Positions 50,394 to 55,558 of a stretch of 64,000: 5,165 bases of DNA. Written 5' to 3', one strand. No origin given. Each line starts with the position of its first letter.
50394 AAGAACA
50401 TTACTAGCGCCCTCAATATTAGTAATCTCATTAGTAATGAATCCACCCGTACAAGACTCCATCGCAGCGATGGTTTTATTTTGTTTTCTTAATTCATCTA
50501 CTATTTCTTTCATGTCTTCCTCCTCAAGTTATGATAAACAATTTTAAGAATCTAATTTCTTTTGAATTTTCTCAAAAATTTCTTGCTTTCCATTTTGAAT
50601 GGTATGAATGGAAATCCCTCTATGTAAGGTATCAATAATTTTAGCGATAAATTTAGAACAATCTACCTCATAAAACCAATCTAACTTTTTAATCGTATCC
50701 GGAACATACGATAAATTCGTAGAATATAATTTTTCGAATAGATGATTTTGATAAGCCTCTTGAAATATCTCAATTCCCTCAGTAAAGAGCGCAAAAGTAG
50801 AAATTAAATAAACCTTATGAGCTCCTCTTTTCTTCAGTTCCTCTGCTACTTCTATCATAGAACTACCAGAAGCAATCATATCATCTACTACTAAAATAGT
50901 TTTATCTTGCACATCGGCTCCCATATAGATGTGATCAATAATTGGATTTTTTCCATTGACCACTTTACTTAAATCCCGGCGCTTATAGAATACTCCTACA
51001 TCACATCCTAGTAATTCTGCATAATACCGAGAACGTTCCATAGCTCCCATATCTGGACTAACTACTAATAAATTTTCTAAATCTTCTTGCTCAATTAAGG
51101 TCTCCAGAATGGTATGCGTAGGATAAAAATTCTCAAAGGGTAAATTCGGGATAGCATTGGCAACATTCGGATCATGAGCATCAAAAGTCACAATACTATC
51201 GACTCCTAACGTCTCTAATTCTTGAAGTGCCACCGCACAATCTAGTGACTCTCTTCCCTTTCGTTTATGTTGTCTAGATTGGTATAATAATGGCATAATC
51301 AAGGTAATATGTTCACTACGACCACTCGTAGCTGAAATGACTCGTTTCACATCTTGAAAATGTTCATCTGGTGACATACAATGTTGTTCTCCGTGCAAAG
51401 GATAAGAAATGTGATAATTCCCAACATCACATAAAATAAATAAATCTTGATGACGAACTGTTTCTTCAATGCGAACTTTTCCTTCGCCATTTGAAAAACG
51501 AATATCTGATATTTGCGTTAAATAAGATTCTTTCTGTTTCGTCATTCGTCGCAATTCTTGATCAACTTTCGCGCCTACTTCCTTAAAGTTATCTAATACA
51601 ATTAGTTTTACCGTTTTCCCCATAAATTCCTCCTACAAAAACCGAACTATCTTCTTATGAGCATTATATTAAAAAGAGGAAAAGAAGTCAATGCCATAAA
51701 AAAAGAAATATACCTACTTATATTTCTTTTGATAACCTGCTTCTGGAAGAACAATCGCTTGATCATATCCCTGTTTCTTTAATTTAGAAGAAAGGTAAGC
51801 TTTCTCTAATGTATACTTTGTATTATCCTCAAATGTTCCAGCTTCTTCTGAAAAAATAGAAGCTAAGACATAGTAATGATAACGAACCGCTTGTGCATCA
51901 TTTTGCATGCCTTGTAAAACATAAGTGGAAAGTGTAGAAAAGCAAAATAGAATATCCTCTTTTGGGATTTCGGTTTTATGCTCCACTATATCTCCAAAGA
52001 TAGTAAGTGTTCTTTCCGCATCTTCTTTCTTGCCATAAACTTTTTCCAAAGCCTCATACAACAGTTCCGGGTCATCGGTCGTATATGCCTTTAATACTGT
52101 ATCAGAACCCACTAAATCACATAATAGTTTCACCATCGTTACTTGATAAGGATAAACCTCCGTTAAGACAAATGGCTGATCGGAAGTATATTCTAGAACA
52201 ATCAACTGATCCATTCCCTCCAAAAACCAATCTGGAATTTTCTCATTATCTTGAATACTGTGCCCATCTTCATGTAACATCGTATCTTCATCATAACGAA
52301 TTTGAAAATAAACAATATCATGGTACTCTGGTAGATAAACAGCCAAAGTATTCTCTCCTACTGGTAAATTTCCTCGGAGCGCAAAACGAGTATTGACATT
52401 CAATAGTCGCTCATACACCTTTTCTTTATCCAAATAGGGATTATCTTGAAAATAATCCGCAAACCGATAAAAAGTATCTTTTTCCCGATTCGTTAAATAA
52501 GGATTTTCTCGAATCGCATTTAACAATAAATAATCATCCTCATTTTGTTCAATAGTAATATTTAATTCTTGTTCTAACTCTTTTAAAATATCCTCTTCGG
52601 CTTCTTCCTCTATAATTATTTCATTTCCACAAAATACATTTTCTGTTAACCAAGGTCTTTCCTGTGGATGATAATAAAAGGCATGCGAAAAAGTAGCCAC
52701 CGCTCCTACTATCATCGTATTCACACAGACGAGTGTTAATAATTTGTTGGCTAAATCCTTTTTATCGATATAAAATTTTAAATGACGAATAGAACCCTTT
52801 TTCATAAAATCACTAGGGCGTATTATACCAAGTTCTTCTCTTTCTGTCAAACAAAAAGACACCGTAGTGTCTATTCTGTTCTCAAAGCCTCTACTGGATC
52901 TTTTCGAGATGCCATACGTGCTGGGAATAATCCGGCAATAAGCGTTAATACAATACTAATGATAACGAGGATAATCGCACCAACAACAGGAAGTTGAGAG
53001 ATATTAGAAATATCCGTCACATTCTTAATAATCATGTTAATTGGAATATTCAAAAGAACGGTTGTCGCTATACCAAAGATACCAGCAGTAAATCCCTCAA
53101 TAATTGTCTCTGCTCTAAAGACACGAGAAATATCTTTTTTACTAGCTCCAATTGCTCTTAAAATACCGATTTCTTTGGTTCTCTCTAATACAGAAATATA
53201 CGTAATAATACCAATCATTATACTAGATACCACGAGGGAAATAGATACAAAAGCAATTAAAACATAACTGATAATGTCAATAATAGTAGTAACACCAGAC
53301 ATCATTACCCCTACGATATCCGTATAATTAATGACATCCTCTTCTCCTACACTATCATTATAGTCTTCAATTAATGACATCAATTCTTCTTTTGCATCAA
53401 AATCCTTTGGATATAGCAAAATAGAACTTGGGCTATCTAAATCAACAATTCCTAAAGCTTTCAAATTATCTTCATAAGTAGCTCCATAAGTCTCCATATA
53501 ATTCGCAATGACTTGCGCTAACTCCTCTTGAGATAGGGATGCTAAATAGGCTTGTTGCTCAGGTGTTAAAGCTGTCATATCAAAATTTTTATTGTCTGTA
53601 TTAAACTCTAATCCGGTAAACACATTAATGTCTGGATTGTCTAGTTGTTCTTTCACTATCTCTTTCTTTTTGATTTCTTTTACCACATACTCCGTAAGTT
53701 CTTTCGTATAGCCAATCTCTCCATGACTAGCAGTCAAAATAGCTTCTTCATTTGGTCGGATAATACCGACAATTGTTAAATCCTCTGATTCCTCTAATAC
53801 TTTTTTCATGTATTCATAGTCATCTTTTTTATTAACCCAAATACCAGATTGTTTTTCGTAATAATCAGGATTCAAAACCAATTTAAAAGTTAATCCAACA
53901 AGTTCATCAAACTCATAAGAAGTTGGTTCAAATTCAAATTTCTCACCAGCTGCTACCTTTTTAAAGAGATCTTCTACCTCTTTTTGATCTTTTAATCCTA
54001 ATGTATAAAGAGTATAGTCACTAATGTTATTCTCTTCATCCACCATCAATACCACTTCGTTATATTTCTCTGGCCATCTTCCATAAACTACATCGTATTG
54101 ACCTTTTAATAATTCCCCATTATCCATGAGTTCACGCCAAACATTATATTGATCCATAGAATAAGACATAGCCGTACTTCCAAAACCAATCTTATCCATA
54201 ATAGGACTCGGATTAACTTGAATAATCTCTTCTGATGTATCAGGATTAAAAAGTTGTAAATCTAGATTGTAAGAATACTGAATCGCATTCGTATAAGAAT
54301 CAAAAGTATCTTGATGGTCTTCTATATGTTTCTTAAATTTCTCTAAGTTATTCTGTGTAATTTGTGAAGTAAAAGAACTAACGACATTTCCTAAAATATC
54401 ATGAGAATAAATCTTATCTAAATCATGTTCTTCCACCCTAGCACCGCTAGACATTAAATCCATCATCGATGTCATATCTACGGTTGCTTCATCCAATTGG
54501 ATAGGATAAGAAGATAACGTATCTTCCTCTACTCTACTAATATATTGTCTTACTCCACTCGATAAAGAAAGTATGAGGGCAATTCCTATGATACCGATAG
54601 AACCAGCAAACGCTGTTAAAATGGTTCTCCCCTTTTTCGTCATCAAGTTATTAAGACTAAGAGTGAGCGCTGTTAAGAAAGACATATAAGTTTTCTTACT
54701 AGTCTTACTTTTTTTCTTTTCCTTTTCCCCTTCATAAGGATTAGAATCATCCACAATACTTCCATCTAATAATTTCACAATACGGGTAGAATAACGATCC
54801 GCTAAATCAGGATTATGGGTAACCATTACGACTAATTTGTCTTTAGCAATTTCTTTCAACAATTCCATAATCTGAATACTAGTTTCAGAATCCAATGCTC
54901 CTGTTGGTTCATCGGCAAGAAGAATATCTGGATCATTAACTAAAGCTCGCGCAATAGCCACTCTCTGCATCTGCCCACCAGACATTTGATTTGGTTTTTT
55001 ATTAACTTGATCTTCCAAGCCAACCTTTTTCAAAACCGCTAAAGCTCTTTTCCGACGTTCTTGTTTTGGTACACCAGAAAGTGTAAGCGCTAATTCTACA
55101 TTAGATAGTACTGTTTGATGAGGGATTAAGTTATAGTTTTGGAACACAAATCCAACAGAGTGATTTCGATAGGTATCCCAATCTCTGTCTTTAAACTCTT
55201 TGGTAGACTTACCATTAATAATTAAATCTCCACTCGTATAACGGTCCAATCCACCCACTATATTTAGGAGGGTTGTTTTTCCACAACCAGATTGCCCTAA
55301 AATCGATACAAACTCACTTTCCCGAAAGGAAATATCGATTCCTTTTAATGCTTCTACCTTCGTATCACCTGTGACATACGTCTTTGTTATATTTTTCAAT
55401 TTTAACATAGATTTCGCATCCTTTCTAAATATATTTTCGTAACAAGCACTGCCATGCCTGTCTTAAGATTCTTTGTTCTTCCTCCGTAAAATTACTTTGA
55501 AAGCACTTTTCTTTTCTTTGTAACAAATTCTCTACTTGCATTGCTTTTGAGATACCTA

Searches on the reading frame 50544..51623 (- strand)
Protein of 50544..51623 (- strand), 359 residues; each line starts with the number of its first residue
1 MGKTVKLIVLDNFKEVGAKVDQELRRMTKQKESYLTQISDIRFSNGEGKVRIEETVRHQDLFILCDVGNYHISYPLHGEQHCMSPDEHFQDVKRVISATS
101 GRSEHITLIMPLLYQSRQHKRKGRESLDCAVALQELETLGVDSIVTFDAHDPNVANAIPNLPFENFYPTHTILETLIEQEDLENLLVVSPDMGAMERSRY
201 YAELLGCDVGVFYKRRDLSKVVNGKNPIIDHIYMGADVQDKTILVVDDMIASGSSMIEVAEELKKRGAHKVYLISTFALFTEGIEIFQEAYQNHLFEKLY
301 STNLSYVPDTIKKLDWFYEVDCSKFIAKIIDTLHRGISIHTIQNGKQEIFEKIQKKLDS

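Call 42: search_protein_families(library=pfam, proteins=[window:50544-51623:-], max_evalue=0.0001)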
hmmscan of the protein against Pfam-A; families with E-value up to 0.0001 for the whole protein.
window:50544-51623:- (359 aa): 4 families
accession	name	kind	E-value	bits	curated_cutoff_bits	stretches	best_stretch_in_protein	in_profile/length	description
PF13793.12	Pribosyltran_N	-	5.4e-16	58.9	25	1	6-140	2-117/117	N-terminal domain of ribose phosphate pyrophosphokinase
PF00156.33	Pribosyltran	-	1.8e-14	53.8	26.3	1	174-275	20-122/158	Phosphoribosyl transferase domain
PF14572.12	Pribosyl_synth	-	1.2e-10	42.1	27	1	234-339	77-179/184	Phosphoribosyl synthetase-associated domain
PF14681.12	UPRTase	-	3.4e-05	23.8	27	1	235-292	115-173/206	Uracil phosphoribosyltransferase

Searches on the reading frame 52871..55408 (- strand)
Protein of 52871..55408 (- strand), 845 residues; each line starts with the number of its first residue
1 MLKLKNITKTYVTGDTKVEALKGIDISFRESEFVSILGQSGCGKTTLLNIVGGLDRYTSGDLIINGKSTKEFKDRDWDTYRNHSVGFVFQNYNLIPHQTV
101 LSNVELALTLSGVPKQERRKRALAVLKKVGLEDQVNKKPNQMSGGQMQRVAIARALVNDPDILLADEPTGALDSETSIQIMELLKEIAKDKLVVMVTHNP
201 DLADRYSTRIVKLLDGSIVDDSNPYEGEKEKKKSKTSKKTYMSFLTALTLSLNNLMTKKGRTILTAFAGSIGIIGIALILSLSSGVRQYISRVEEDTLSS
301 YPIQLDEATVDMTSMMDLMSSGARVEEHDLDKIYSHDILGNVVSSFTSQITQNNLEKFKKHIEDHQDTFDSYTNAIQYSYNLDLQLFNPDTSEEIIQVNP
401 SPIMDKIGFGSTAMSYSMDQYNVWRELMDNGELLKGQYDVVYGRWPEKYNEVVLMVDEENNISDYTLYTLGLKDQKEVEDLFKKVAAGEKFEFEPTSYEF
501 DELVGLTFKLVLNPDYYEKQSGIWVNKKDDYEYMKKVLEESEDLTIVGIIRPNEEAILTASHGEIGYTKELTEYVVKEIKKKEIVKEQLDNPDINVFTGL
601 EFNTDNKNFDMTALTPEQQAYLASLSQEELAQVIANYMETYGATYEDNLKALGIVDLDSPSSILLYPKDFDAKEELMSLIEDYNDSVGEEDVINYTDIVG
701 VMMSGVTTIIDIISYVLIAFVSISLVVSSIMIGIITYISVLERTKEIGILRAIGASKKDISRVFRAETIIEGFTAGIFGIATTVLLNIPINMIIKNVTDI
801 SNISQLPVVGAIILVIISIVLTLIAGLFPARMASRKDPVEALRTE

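Call 23: search_protein_families(library=pfam, proteins=[window:52871-55408:-], max_evalue=0.001)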
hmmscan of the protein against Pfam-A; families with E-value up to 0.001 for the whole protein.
window:52871-55408:- (845 aa): 2 families
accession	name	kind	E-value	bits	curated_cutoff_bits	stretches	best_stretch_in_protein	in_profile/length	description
PF00005.33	ABC_tran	-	2.3e-34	119.4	25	1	21-169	1-136/137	ABC transporter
PF02687.27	FtsX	-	6.7e-16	58.9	25.5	1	719-838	2-120/120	FtsX-like permease C-terminal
